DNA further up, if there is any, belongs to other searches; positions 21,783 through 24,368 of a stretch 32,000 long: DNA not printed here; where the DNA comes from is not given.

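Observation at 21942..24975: Undescribed-looking ABC system inside the lipid A genes: MacB/FtsX-like topology with an importer-type EAA loop and NBD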

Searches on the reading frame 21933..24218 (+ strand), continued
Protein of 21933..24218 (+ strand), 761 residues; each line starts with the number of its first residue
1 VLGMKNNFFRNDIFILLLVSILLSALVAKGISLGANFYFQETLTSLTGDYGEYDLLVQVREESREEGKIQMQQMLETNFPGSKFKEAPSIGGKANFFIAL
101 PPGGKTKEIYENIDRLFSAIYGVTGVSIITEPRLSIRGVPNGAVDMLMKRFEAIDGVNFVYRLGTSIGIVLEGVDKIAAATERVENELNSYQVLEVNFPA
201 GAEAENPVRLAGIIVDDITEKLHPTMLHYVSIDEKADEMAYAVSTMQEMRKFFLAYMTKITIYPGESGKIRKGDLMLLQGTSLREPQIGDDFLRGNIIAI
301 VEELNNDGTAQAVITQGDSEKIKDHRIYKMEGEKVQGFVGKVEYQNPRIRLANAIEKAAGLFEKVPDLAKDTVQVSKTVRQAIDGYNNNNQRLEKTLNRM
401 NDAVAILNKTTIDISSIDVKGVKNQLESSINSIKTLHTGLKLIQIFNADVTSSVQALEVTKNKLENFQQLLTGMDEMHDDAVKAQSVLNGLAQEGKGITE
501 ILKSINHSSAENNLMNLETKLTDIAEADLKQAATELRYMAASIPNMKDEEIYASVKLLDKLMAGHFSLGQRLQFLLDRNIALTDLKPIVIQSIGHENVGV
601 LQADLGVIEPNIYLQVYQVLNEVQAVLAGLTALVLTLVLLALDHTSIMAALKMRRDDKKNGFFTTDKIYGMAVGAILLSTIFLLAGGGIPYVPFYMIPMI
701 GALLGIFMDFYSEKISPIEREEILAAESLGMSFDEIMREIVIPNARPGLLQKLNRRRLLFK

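Call 34: search_solved_structures(query=A2, max_evalue=10, show_alignments=4)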
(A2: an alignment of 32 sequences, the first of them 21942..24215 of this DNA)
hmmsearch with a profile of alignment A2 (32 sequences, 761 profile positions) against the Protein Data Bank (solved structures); distinct sequences matched with E-value up to 10: 347 (the best 60 are shown).
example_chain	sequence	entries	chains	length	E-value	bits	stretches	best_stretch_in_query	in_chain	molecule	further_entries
8a3k_UNK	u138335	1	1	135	9.9e-07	30.6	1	345-471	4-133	sc-apCC-4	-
8qae_A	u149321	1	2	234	1.3e-06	30.2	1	346-537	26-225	sc-apCC-6-SLLA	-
2ch7_B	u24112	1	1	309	1.7e-06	29.8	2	330-486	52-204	METHYL-ACCEPTING CHEMOTAXIS PROTEIN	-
2ch7_A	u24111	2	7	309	1.9e-06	29.7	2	329-486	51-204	METHYL-ACCEPTING CHEMOTAXIS PROTEIN | Methyl-accepting chemotaxis protein 2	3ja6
3ja6_H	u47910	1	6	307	1.9e-06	29.7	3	329-487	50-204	Methyl-accepting chemotaxis protein 2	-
9y5h_B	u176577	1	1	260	3.4e-06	28.8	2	343-498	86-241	sc-t-SNARE-diff-#3.3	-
8qad_A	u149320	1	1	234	1e-05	27.2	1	347-501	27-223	sc-apCC-6-LLIA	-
8qox_B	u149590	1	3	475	0.00013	23.6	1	409-522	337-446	Conserved membrane protein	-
3g6b_A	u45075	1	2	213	0.00014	23.5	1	334-520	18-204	Methyl-accepting chemotaxis protein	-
9r1o_A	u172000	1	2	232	0.00025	22.7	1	346-499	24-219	sc-apCC-6-DPH-NR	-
5amo_A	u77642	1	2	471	0.00025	22.7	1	377-522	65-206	NOELIN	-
3g67_A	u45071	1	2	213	0.00053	21.6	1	334-520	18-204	Methyl-accepting chemotaxis protein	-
9r1n_A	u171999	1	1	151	0.00066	21.2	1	343-471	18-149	sc-apCC-4-DPH-2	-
7y9n_A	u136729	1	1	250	0.00075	21.1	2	365-521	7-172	Spike protein S2',5HB-H2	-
6egc_A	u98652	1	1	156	0.0014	20.2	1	373-495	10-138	SC_2L4HC2_23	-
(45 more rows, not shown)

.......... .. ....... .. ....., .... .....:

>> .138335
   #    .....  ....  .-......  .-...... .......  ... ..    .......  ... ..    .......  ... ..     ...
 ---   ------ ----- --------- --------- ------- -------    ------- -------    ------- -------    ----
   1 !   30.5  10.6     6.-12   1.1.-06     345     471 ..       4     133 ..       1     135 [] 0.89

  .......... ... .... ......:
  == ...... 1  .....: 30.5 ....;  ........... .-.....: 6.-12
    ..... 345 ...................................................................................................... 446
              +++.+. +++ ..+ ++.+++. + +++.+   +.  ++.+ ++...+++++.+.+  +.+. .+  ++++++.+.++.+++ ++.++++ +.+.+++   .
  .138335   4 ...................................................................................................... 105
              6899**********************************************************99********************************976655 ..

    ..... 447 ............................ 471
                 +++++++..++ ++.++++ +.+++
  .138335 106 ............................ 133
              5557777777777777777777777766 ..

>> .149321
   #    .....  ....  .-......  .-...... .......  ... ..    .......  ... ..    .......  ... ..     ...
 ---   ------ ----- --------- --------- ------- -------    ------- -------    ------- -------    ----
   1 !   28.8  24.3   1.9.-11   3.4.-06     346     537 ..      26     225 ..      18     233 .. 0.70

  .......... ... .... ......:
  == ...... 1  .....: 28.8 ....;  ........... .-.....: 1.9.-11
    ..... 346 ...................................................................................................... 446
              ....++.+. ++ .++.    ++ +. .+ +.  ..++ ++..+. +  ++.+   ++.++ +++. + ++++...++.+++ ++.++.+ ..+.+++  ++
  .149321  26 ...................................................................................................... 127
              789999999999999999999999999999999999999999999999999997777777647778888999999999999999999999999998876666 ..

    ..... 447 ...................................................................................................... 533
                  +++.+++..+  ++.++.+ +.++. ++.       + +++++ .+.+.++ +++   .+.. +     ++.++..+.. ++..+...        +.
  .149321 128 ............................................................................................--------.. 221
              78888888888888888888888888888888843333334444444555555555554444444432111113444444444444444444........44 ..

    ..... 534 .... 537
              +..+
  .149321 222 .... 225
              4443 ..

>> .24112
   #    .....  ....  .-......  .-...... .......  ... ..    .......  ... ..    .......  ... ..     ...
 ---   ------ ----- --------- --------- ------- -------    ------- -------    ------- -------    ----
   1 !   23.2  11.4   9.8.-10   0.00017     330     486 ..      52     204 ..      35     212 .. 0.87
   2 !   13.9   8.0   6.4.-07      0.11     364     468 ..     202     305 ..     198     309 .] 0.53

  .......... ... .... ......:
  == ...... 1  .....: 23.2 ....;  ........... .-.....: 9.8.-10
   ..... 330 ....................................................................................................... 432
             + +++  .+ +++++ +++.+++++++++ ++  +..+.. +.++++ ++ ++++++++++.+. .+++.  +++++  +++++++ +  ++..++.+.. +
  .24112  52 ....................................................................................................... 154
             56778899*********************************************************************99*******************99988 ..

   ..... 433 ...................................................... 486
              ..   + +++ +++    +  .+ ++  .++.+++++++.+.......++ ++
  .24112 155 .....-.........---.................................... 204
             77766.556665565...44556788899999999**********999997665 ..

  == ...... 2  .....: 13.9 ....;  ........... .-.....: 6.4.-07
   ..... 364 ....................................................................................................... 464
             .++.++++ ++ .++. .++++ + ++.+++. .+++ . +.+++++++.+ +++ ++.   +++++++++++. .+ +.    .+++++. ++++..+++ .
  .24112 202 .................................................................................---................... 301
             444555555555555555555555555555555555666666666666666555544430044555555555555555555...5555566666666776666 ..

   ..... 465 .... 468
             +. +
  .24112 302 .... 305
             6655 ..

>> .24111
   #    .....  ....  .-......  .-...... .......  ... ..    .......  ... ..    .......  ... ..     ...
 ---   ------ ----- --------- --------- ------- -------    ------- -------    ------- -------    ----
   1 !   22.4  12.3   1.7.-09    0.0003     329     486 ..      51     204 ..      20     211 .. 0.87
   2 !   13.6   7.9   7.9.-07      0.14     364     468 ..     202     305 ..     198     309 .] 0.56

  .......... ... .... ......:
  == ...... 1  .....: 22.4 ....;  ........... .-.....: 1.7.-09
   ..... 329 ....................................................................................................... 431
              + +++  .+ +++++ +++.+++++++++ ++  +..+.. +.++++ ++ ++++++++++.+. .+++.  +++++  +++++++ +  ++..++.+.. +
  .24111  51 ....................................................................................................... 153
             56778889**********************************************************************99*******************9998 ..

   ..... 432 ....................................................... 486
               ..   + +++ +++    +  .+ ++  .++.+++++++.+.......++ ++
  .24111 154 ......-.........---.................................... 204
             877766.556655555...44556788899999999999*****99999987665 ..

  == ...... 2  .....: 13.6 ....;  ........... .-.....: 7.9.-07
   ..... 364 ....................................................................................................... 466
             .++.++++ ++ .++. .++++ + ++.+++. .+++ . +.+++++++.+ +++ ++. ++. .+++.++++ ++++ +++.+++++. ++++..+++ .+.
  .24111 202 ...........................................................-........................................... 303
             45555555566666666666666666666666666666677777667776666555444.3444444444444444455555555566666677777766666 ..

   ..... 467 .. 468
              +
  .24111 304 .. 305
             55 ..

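Call 35: search_protein_families(library=pfam, alignment_id=A2, max_evalue=0.01)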
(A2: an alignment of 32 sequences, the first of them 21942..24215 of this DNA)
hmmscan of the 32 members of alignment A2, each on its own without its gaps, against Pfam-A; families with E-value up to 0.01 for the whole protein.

A. member 1, window:21942-24215:+ (758 aa): 3 families
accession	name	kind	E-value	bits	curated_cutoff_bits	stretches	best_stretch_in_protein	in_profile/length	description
PF03649.18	UPF0014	-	0.00034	20.5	22.6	1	622-751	49-184/242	Uncharacterised protein family (UPF0014)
PF00528.27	BPD_transp_1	-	0.0082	16.3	26.4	0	687-747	51-111/184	Binding-protein-dependent transport system inner membrane component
PF10368.14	YkyA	-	0.0082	16.3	28.8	0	347-432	26-112/186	Putative cell-wall binding lipoprotein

B. families by the number of members that match (of 32 scanned): 20 families
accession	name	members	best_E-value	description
PF00528.27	BPD_transp_1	7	0.00027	Binding-protein-dependent transport system inner membrane component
PF00005.33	ABC_tran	3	2.3e-37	ABC transporter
PF13304.12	AAA_21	3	3.9e-10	AAA domain, putative AbiEii toxin, Type IV TA system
PF13191.12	AAA_16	2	8.2e-06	AAA ATPase domain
PF05729.18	NACHT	2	0.00032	NACHT domain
PF03193.22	RsgA_GTPase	2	0.00091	RsgA GTPase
PF13555.12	AAA_29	2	0.0028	P-loop containing region of AAA domain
PF04513.17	Baculo_PEP_C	2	0.0035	Baculovirus polyhedron envelope protein, PEP, C terminus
PF06160.17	EzrA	1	0.00027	Septation ring formation regulator, EzrA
PF03649.18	UPF0014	1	0.00034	Uncharacterised protein family (UPF0014)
PF15905.10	HMMR_N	1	0.00082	Hyaluronan mediated motility receptor N-terminal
PF06810.17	Phage_scaffold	1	0.0012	Phage capsid assembly scaffolding protein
PF11887.13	Mce4_CUP1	1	0.0012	Cholesterol uptake porter CUP1 of Mce4, putative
PF25469.1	HTH_NWD1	1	0.0018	NWD1-like, winged helix-turn-helix domain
PF03215.21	Rad17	1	0.0018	Rad17 P-loop domain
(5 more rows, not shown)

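Call 39: list_cluster_members(proteins=[P0001, P0015, P0017, P0023, P0025, P0003])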
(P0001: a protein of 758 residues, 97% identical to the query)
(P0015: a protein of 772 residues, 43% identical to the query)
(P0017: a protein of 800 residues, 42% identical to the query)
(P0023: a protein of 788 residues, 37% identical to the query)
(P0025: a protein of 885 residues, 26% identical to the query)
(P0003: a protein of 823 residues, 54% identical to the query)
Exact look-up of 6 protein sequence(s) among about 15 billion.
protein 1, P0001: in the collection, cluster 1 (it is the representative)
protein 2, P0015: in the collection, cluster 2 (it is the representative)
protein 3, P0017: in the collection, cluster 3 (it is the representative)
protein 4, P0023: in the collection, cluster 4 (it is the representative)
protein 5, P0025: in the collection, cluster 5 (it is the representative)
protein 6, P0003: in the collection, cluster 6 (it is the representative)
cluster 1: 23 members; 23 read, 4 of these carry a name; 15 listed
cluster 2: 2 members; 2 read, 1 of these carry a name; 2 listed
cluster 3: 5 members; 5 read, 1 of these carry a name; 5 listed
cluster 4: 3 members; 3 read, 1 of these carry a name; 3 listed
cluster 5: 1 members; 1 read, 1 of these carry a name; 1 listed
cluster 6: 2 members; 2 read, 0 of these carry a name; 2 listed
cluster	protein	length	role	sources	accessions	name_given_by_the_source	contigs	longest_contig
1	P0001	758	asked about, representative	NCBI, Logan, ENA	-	-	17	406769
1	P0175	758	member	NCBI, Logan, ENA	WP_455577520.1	hypothetical protein [Anaerosinus sp.]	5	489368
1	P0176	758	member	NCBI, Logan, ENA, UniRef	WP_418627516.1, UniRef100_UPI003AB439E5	hypothetical protein [Anaerosinus sp.] | hypothetical protein n=1 Tax=Selenobaculum sp. TaxID=3074374 RepID=UPI003AB439E5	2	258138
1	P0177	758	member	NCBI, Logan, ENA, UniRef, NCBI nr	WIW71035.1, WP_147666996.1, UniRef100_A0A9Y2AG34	hypothetical protein [Anaerosinus gibii] | Uncharacterized protein n=1 Tax=Selenobaculum gibii TaxID=3054208 RepID=A0A9Y2AG34_9FIRM | hypothetical protein [Selenobaculum gbiensis]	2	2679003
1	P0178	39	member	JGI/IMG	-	phosphoribosylglycinamide formyltransferase 2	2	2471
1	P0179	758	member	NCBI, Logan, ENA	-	-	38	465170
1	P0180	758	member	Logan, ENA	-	-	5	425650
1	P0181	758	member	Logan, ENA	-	-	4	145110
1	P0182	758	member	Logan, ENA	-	-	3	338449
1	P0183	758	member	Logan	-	-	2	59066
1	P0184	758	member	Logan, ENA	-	-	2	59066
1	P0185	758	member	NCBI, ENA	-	-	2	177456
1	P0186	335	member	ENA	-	-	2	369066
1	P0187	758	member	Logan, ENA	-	-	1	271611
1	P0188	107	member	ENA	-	-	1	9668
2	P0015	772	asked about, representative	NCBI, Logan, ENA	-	-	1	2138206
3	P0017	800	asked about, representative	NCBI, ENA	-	-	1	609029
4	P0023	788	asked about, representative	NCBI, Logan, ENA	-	-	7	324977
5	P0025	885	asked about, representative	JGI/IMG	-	hypothetical protein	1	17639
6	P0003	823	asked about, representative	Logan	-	-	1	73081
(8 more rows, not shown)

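Call 40: list_cluster_members(proteins=[P0028, P0029, P0030, P0032, P0034, P0036, P0041, P0056, P0078, P0140])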
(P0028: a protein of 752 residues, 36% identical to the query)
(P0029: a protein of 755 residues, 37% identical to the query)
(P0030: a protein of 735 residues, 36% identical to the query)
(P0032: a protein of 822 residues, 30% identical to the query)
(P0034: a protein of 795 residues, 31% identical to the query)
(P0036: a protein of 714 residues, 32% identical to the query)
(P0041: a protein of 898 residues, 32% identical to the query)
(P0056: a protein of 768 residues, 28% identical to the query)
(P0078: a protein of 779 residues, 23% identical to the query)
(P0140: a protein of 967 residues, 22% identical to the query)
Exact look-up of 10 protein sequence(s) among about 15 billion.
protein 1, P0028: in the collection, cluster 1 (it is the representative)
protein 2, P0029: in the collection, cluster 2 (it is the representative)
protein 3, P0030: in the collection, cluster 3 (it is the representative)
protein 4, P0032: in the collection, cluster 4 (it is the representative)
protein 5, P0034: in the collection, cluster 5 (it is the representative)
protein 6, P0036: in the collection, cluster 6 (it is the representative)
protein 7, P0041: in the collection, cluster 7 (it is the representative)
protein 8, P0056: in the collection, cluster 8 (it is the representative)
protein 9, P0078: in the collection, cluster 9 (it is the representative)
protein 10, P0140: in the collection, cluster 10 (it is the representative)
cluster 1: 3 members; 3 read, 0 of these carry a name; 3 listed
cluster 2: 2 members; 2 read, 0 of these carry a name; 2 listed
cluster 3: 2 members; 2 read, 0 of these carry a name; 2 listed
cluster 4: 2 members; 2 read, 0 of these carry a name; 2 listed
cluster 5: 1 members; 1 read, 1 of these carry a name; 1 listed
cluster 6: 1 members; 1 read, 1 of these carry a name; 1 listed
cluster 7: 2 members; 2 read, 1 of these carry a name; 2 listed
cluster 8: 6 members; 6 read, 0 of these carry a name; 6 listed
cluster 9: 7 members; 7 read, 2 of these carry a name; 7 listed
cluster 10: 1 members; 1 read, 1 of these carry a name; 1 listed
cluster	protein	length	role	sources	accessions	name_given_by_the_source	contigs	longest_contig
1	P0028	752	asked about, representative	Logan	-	-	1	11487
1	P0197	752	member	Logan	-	-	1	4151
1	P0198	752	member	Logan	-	-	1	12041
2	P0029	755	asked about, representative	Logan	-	-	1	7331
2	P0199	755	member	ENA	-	-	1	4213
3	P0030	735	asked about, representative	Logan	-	-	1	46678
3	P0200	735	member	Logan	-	-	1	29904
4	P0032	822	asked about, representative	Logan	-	-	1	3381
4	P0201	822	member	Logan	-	-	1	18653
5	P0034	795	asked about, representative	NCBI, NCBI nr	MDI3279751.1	MAG: hypothetical protein QJR13_00055 [Bacillota bacterium] | hypothetical protein [Bacillota bacterium]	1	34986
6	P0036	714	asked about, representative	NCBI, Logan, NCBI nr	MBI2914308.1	MAG: hypothetical protein HYY08_00130 [Firmicutes bacterium] | hypothetical protein [Bacillota bacterium]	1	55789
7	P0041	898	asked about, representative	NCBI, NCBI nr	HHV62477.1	MAG TPA: hypothetical protein GXX51_07570 [Firmicutes bacterium] | hypothetical protein [Bacillota bacterium]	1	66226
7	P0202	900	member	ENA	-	-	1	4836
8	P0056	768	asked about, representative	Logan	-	-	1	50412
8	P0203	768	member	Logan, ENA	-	-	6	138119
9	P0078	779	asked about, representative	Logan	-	-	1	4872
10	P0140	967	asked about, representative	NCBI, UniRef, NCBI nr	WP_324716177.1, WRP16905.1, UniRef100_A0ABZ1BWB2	ATP-binding cassette domain-containing protein [Carboxydochorda subterranea] | ATP-binding cassette domain-containing protein n=1 Tax=Carboxydichorda subterranea ... | ATP-binding cassette domain-containing protein [Limnochorda sp. L945t]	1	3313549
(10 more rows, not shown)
